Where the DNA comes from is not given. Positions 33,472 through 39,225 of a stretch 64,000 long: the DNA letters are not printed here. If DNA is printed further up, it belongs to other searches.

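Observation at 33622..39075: Gingipain-like C25 cysteine protease in a free-living AT-rich FCB bacterium, elaborated with MAM-like, dockerin and cohesin-like modules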

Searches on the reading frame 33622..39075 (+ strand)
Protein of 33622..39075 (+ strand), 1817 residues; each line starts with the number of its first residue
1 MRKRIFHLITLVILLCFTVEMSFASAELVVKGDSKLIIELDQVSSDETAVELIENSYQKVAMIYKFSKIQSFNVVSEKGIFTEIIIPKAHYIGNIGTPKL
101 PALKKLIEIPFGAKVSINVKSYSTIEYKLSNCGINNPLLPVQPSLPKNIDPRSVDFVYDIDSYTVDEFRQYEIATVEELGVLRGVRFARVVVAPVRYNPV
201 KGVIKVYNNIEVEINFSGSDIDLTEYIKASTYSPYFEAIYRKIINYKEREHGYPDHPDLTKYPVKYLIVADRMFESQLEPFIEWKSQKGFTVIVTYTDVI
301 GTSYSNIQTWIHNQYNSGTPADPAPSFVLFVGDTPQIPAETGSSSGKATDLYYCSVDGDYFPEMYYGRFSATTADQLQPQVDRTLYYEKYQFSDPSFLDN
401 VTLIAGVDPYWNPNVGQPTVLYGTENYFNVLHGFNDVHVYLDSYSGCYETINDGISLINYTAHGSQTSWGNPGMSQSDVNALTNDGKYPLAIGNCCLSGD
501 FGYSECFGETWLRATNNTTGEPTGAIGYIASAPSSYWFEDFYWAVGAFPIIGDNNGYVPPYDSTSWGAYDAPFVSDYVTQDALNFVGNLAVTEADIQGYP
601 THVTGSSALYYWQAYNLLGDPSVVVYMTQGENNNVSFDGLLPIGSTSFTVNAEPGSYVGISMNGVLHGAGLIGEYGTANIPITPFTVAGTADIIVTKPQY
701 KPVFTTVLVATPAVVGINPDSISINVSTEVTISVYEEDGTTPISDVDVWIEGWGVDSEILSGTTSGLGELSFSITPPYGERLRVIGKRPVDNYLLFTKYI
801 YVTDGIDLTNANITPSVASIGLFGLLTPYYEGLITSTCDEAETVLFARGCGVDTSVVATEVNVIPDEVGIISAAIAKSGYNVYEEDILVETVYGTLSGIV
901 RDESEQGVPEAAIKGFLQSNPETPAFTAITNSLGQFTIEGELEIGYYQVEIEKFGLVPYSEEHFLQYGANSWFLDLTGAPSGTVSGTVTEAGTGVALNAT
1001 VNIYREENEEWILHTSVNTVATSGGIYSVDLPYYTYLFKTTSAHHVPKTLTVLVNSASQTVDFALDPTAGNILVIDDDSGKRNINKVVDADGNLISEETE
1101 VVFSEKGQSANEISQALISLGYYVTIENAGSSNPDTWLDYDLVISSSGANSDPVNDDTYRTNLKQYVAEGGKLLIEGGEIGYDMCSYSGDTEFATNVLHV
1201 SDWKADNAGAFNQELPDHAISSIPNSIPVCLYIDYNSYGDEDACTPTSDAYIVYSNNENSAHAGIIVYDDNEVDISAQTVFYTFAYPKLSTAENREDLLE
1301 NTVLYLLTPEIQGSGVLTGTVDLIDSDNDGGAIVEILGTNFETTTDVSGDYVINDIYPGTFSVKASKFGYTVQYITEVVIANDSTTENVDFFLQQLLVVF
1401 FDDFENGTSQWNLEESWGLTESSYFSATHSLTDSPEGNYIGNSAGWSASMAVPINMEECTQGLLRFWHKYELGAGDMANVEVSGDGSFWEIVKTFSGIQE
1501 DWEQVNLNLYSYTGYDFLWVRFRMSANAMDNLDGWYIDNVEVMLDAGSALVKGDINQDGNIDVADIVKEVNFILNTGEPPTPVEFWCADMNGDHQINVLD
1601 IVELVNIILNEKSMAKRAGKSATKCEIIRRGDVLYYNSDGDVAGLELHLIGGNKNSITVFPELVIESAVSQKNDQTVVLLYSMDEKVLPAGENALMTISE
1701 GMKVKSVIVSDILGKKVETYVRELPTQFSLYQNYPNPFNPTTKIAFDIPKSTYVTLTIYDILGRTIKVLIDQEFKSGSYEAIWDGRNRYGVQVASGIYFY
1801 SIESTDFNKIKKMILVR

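Call 5: search_protein_families(library=pfam, proteins=[window:33622-39075:+], max_evalue=0.1)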
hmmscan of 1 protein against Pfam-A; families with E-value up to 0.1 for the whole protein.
window:33622-39075:+ (1817 aa): 12 families
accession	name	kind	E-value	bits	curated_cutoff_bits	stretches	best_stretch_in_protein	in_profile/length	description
PF01364.23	Peptidase_C25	-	1.5e-56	192.7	23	1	266-624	1-373/374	Peptidase family C25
PF08126.16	Propeptide_C25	-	2.1e-20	73.1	22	1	50-218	11-174/205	Propeptide_C25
PF13620.12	CarboxypepD_reg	-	2.8e-20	72.9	32.3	3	1318-1393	3-81/82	Carboxypeptidase regulatory-like domain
PF03785.20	Peptidase_C25_C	-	5.6e-13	49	25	1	632-706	3-77/79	Peptidase family C25, C terminal ig-like domain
PF18962.6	Por_Secre_tail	-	2.4e-06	28.2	27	1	1734-1814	2-74/75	Secretion system C-terminal sorting domain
PF13860.13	FlgD_ig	-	2.8e-06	27.6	27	1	1745-1805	13-76/79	FlgD Ig-like domain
PF00404.24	Dockerin_1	-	3.9e-06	27.4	22.9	1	1552-1608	1-56/57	Dockerin type I domain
PF13715.12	CarbopepD_reg_2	-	2.5e-05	24.7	32.2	1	1331-1390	16-73/88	CarboxypepD_reg-like domain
PF13585.12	CHU_C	-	0.00055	20.5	27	1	1744-1809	20-78/86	CHU_C Type IX secretion signal domain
PF14686.12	fn3_3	-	0.00072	19.7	24.4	1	1336-1387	22-74/75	Polysaccharide lyase family 4, domain II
PF13499.12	EF-hand_7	-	0.023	15.5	30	1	1554-1604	12-65/67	EF-hand domain pair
PF17210.9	SdrD_B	-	0.08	13.6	29.7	0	1342-1370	41-70/112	SdrD B-like domain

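Call 6: search_protein_families(library=ncbifam, proteins=[window:33622-39075:+], max_evalue=0.1)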
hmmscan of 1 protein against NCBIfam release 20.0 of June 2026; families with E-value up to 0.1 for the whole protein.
window:33622-39075:+ (1817 aa): 6 families
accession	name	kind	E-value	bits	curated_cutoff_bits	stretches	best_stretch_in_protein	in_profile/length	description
NF052324.1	PorU_rel_Nterm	equivalog_domain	4.9e-09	34.9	450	1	449-534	618-699/879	putative type IX secretion system sortase PorU2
TIGR04183.1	Por_Secre_tail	domain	1e-07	31.8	23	1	1734-1815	2-71/72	T9SS type A sorting domain-containing protein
NF052323.1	T9SSA_dep_M6i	equivalog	1.9e-05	22.8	600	1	1731-1811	959-1033/1043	T9SS-dependent M6-like inactivated metalloprotease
NF038113.1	T9SSA_dep_M36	equivalog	4.6e-05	21.8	885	1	1729-1815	791-868/869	T9SS-dependent M36 family metallopeptidase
NF009276.0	PRK12633.1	equivalog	0.0018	18.1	383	1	1741-1808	117-185/234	flagellar basal body rod modification protein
NF005176.1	PRK06655.1-1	equivalog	0.014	15.3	230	1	1749-1805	94-150/197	flagellar hook assembly protein FlgD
